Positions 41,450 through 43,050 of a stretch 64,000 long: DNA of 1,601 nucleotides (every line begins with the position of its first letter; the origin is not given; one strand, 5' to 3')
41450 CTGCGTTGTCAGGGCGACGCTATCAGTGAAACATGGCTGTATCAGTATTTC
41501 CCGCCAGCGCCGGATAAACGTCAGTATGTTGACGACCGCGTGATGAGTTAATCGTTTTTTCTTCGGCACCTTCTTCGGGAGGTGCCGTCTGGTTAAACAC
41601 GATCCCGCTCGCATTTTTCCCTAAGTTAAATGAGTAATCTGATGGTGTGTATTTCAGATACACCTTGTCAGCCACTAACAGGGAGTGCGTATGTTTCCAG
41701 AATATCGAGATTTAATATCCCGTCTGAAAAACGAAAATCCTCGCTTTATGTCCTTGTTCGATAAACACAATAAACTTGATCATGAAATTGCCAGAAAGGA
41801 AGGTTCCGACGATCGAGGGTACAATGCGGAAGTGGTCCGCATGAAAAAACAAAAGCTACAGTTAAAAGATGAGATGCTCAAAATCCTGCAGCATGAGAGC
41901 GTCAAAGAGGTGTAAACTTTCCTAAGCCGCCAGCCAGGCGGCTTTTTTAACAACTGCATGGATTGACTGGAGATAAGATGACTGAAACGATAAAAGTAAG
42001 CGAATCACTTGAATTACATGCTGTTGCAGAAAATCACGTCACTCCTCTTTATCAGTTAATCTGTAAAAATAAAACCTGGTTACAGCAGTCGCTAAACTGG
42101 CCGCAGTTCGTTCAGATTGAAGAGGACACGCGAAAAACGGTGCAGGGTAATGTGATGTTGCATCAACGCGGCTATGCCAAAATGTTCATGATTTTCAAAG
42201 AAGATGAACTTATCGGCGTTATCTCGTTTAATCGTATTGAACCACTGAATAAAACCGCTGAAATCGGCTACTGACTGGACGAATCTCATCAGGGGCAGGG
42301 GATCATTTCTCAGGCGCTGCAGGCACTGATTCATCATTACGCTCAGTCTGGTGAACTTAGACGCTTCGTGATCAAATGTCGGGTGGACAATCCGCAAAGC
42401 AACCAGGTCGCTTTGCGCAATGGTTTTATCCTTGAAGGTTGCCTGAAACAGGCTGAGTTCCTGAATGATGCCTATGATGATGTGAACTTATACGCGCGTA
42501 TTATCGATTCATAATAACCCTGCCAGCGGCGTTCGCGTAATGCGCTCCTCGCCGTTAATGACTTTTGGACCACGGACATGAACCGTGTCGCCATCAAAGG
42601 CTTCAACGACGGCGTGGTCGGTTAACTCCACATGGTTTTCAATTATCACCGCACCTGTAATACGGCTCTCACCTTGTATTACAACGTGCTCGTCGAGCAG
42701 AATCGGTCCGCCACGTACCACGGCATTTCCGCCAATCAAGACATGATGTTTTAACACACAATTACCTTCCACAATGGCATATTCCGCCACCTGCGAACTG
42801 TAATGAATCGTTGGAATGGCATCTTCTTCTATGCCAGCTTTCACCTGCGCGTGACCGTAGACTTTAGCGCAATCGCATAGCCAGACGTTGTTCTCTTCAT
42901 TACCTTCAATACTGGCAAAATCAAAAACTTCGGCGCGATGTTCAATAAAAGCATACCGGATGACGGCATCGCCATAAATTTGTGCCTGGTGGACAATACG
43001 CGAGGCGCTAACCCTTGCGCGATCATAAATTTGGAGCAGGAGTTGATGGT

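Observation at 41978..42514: rimL carries a premature TGA in place of a conserved tryptophan codon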

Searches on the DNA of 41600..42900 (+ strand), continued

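Call 15: search_dna_similar(query=window:42482-42542:+, collection=ecoli_genomes, mode=near, max_rows=60, rows=spread)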
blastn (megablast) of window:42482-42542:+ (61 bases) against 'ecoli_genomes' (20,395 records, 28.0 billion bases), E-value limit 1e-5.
Records with a match: 5263; places in all: 5263; records where one place covers at least 80% of the query: 5263.
Genomes with a match: 5263 of 5426; with a place that covers at least 80% of the query: 5263. Places per genome that has any: lowest 1, median 1, highest 1. On chromosomes: 5258 places; on plasmids: 5.
Best place of each record, by identity: >=99% 1910; 95-99% 3352; 90-95% 1.
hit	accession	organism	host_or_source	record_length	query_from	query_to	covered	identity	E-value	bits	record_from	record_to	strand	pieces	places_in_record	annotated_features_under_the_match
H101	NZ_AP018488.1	Escherichia coli O157:H7 strain PV15-279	Homo sapiens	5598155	1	61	100%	100.0%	5e-23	113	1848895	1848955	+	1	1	ydcK: YdcK family protein | rimL: 50S ribosomal protein L7/L12-serine acetyltransferase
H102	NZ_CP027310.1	Escherichia coli strain 2014C-4135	Homo sapiens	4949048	1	61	100%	100.0%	5e-23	113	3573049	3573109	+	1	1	ydcK: YdcK family protein | rimL: 50S ribosomal protein L7/L12-serine acetyltransferase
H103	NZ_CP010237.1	Escherichia coli strain S43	not applicable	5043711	1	61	100%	100.0%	5e-23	113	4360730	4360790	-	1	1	ydcK: YdcK family protein | rimL: 50S ribosomal protein L7/L12-serine acetyltransferase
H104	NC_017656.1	Escherichia coli O55:H7 str. RM12579 strain RM12579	Homo sapiens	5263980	1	61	100%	100.0%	5e-23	113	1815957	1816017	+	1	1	ydcK: YdcK family protein | rimL: 50S ribosomal protein L7/L12-serine acetyltransferase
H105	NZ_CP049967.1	Escherichia coli strain ARL09/232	Homo sapiens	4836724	1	61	100%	100.0%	5e-23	113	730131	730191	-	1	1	ydcK: YdcK family protein | rimL: 50S ribosomal protein L7/L12-serine acetyltransferase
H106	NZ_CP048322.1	Escherichia coli strain 64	environment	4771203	1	61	100%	100.0%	5e-23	113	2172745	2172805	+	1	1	ydcK: YdcK family protein | rimL: 50S ribosomal protein L7/L12-serine acetyltransferase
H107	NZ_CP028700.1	Escherichia coli strain 105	cattle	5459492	1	61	100%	100.0%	5e-23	113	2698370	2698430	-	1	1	ydcK: YdcK family protein | rimL: 50S ribosomal protein L7/L12-serine acetyltransferase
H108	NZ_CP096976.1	Escherichia coli strain 17-07187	Homo sapiens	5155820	1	61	100%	100.0%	5e-23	113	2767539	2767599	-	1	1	ydcK: YdcK family protein | rimL: 50S ribosomal protein L7/L12-serine acetyltransferase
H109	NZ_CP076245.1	Escherichia coli O157:H7 strain Balcarce_24.2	Rectal swab of live bovine cattle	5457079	1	61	100%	100.0%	5e-23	113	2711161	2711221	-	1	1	ydcK: YdcK family protein | rimL: 50S ribosomal protein L7/L12-serine acetyltransferase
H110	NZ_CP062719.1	Escherichia coli O157:H7 strain Z1816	Bovine Faeces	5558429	1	61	100%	100.0%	5e-23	113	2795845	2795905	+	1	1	ydcK: YdcK family protein | rimL: 50S ribosomal protein L7/L12-serine acetyltransferase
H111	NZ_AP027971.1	Escherichia coli strain VE-V10-F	-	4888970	1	61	100%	100.0%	5e-23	113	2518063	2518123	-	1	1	ydcK: YdcK family protein | rimL: 50S ribosomal protein L7/L12-serine acetyltransferase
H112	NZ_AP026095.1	Escherichia coli strain 53_142304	Homo sapiens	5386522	1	61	100%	100.0%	5e-23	113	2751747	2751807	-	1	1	ydcK: YdcK family protein | rimL: 50S ribosomal protein L7/L12-serine acetyltransferase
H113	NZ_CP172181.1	Escherichia coli strain GF153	chicken meat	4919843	1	61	100%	100.0%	5e-23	113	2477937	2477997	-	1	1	ydcK: YdcK family protein | rimL: 50S ribosomal protein L7/L12-serine acetyltransferase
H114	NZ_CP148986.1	Escherichia coli strain JS01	chicken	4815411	1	61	100%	100.0%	5e-23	113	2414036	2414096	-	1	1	ydcK: YdcK family protein | rimL: 50S ribosomal protein L7/L12-serine acetyltransferase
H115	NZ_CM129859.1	Escherichia coli strain SW07096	wastewater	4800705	1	61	100%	100.0%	5e-23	113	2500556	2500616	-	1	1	ydcK: YdcK family protein | rimL: 50S ribosomal protein L7/L12-serine acetyltransferase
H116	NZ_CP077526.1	Escherichia coli O111:NM strain 2010C-3053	Homo sapiens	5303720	1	61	100%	100.0%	5e-23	113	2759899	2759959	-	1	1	ydcK: YdcK family protein | rimL: 50S ribosomal protein L7/L12-serine acetyltransferase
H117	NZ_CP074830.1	Escherichia coli strain 7_15_5C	bovine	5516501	1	61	100%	100.0%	5e-23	113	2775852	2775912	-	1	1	ydcK: YdcK family protein | rimL: 50S ribosomal protein L7/L12-serine acetyltransferase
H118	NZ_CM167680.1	Escherichia coli strain NCCP 15739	Homo sapiens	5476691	1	61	100%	100.0%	5e-23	113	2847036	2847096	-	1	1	ydcK: YdcK family protein | rimL: 50S ribosomal protein L7/L12-serine acetyltransferase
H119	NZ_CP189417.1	Escherichia coli strain N1718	Homo sapiens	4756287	1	61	100%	100.0%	5e-23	113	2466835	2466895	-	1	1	ydcK: YdcK family protein | rimL: 50S ribosomal protein L7/L12-serine acetyltransferase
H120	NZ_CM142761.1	Escherichia coli strain GPEC79-13-647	chicken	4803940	1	61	100%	100.0%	5e-23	113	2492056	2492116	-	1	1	ydcK: YdcK family protein | rimL: 50S ribosomal protein L7/L12-serine acetyltransferase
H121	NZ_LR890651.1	Escherichia coli strain MINF_2E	Homo sapiens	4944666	1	61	100%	100.0%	5e-23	113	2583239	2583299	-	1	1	ydcK: YdcK family protein | rimL: 50S ribosomal protein L7/L12-serine acetyltransferase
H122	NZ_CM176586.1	Escherichia coli strain cS33a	Homo sapiens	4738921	1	61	100%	100.0%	5e-23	113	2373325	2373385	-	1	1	ydcK: YdcK family protein | rimL: 50S ribosomal protein L7/L12-serine acetyltransferase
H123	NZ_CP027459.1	Escherichia coli strain 90-3040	missing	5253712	1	61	100%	98.4%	2e-21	108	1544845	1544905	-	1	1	rimL: 50S ribosomal protein L7/L12-serine acetyltransferase | ydcK: YdcK family protein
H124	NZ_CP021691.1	Escherichia coli strain AR_0151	missing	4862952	1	61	100%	98.4%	2e-21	108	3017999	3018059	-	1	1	rimL: 50S ribosomal protein L7/L12-serine acetyltransferase | ydcK: YdcK family protein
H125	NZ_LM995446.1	Escherichia coli strain K-12 substr. RV308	-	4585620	1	61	100%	98.4%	2e-21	108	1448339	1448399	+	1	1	rimL: 50S ribosomal protein L7/L12-serine acetyltransferase | ydcK: YdcK family protein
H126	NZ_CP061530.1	Escherichia coli strain WEM25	Beach water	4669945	1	61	100%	98.4%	2e-21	108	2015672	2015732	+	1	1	rimL: 50S ribosomal protein L7/L12-serine acetyltransferase | ydcK: YdcK family protein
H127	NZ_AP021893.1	Escherichia coli strain 2018-06-4CC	Homo sapiens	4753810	1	61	100%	98.4%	2e-21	108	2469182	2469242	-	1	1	rimL: 50S ribosomal protein L7/L12-serine acetyltransferase | ydcK: YdcK family protein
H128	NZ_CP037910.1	Escherichia coli strain YSP8-1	pig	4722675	1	61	100%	98.4%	2e-21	108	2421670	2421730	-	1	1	rimL: 50S ribosomal protein L7/L12-serine acetyltransferase | ydcK: YdcK family protein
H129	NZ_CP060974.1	Escherichia coli strain EC4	Homo sapiens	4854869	1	61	100%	98.4%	2e-21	108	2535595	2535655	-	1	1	rimL: 50S ribosomal protein L7/L12-serine acetyltransferase | ydcK: YdcK family protein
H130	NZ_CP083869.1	Escherichia coli strain NDM6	Homo sapiens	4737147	1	61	100%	98.4%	2e-21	108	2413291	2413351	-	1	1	rimL: 50S ribosomal protein L7/L12-serine acetyltransferase | ydcK: YdcK family protein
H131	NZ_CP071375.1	Escherichia coli strain E105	fish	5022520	1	61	100%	98.4%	2e-21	108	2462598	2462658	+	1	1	rimL: 50S ribosomal protein L7/L12-serine acetyltransferase | ydcK: YdcK family protein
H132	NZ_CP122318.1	Escherichia coli strain HT873X1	missing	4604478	1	61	100%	98.4%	2e-21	108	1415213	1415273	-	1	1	rimL: 50S ribosomal protein L7/L12-serine acetyltransferase | ydcK: YdcK family protein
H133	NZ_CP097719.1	Escherichia coli strain MS1679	Chicken lung (Gallus gallus)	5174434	1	61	100%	98.4%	2e-21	108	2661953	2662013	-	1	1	rimL: 50S ribosomal protein L7/L12-serine acetyltransferase | ydcK: YdcK family protein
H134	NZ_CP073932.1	Escherichia coli strain MB57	Poultry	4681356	1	61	100%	98.4%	2e-21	108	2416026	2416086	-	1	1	rimL: 50S ribosomal protein L7/L12-serine acetyltransferase | ydcK: YdcK family protein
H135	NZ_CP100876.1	Escherichia coli strain ET979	Hoplobatrachus rugulosus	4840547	1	61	100%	98.4%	2e-21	108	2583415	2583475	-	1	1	rimL: 50S ribosomal protein L7/L12-serine acetyltransferase | ydcK: YdcK family protein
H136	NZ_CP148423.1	Escherichia coli strain Z1323CEC0015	Chicken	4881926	1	61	100%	98.4%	2e-21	108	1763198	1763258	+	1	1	ydcK: YdcK family protein | rimL: 50S ribosomal protein L7/L12-serine acetyltransferase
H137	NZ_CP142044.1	Escherichia coli strain L9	chicken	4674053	1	61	100%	98.4%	2e-21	108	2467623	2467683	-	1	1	rimL: 50S ribosomal protein L7/L12-serine acetyltransferase | ydcK: YdcK family protein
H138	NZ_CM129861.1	Escherichia coli strain SW070919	wastewater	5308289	1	61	100%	98.4%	2e-21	108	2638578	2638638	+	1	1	rimL: 50S ribosomal protein L7/L12-serine acetyltransferase | ydcK: YdcK family protein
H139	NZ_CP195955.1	Escherichia coli strain F5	Raw wastewater influent sample from the ...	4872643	1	61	100%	98.4%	2e-21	108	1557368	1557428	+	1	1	rimL: 50S ribosomal protein L7/L12-serine acetyltransferase | ydcK: YdcK family protein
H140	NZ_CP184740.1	Escherichia coli strain LTE950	-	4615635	1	61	100%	98.4%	2e-21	108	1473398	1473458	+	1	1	rimL: 50S ribosomal protein L7/L12-serine acetyltransferase | ydcK: YdcK family protein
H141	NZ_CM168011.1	Escherichia coli strain PEC399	Sus scrofa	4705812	1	61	100%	98.4%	2e-21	108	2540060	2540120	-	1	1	rimL: 50S ribosomal protein L7/L12-serine acetyltransferase | ydcK: YdcK family protein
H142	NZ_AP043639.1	Escherichia coli strain AST46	Homo sapiens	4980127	1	61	100%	98.4%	2e-21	108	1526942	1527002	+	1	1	rimL: 50S ribosomal protein L7/L12-serine acetyltransferase | ydcK: YdcK family protein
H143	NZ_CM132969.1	Escherichia coli strain 167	Homo sapiens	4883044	1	61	100%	98.4%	2e-21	108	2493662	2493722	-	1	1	rimL: 50S ribosomal protein L7/L12-serine acetyltransferase | ydcK: YdcK family protein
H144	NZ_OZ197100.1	Escherichia coli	environment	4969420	1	61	100%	98.4%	2e-21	108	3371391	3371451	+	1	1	rimL: 50S ribosomal protein L7/L12-serine acetyltransferase | ydcK: YdcK family protein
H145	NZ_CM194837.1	Escherichia coli strain MS1685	Gallus gallus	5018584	1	61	100%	98.4%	2e-21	108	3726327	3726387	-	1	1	rimL: 50S ribosomal protein L7/L12-serine acetyltransferase | ydcK: YdcK family protein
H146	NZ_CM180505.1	Escherichia coli strain E2386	Homo sapiens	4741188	1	61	100%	98.4%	2e-21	108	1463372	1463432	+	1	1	rimL: 50S ribosomal protein L7/L12-serine acetyltransferase | ydcK: YdcK family protein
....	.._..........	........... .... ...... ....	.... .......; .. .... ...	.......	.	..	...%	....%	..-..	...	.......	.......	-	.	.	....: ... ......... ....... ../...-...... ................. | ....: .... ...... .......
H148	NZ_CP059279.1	Escherichia coli strain C7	water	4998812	1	61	100%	96.7%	1e-19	102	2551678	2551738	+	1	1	rimL: 50S ribosomal protein L7/L12-serine acetyltransferase | ydcK: YdcK family protein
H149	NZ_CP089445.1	Escherichia coli strain 5-1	Human body fluids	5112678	1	61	100%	96.7%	1e-19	102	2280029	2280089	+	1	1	rimL: 50S ribosomal protein L7/L12-serine acetyltransferase | ydcK: YdcK family protein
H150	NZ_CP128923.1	Escherichia coli strain TUM9868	missing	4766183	1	61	100%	96.7%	1e-19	102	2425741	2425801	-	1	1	rimL: 50S ribosomal protein L7/L12-serine acetyltransferase | ydcK: YdcK family protein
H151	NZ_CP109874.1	Escherichia coli strain EC488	Homo sapiens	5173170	1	61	100%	96.7%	1e-19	102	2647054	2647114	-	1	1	rimL: 50S ribosomal protein L7/L12-serine acetyltransferase | ydcK: YdcK family protein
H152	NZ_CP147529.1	Escherichia coli strain GN05056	Homo sapiens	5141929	1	61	100%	96.7%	1e-19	102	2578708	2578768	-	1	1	rimL: 50S ribosomal protein L7/L12-serine acetyltransferase | ydcK: YdcK family protein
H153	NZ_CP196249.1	Escherichia coli strain AH21H025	Homo sapiens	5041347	1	61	100%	96.7%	1e-19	102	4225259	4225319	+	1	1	rimL: 50S ribosomal protein L7/L12-serine acetyltransferase | ydcK: YdcK family protein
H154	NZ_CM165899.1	Escherichia coli strain N21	Homo sapiens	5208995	1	61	100%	96.7%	1e-19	102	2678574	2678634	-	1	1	rimL: 50S ribosomal protein L7/L12-serine acetyltransferase | ydcK: YdcK family protein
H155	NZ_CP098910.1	Escherichia coli strain CUVET19-970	Canis lupus familiaris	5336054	1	61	100%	96.7%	1e-19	102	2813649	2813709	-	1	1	rimL: 50S ribosomal protein L7/L12-serine acetyltransferase | ydcK: YdcK family protein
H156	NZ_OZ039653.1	Escherichia coli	-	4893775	1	61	100%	96.7%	1e-19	102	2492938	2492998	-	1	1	rimL: 50S ribosomal protein L7/L12-serine acetyltransferase | ydcK: YdcK family protein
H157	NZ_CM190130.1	Escherichia coli strain 23779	Homo sapiens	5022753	1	61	100%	96.7%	1e-19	102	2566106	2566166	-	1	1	rimL: 50S ribosomal protein L7/L12-serine acetyltransferase | ydcK: YdcK family protein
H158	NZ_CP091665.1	Escherichia coli strain KOr019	river water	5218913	1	61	100%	95.1%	5e-18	97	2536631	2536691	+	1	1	rimL: 50S ribosomal protein L7/L12-serine acetyltransferase | ydcK: YdcK family protein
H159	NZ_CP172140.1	Escherichia coli strain GF130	chicken meat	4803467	1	61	100%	95.1%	5e-18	97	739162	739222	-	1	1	rimL: 50S ribosomal protein L7/L12-serine acetyltransferase | ydcK: YdcK family protein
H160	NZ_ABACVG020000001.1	Escherichia coli strain 2020CK-00188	Homo sapiens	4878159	1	51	84%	92.2%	9e-11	73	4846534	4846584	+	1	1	rimL: 50S ribosomal protein L7/L12-serine acetyltransferase | ydcK: YdcK family protein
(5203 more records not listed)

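Call 16: get_annotated_region(hit=H104, flank=1500)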
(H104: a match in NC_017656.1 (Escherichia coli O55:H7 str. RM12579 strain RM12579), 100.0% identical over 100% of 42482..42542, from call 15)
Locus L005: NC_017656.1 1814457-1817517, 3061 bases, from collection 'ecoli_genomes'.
description: Escherichia coli O55:H7 str. RM12579, complete sequence
organism: Escherichia coli O55:H7 str. RM12579 strain RM12579 (NCBI taxid 1048689)
replicon: chromosome; assembly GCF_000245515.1
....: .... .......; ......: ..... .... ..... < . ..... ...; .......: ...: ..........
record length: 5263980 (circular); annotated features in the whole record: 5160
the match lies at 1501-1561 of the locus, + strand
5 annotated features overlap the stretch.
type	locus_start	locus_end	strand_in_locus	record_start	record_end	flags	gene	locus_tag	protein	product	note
CDS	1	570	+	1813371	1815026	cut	opgD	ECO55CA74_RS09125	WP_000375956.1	glucan biosynthesis protein OpgD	-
CDS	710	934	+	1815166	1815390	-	ydcH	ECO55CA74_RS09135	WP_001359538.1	YdcH family protein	-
CDS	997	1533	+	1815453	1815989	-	rimL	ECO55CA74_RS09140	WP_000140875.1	50S ribosomal protein L7/L12-serine acetyltransferase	-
CDS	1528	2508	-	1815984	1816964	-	ydcK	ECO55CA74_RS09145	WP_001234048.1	YdcK family protein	-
CDS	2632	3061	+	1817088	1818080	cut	tehA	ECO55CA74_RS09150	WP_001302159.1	dicarboxylate transporter/tellurite-resistance protein TehA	-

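Call 48: search_rna_families(source=window, start=41600, end=42900, threshold=evalue, max_evalue=1)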
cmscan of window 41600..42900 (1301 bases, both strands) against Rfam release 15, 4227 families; matches with E-value up to 1: 0.
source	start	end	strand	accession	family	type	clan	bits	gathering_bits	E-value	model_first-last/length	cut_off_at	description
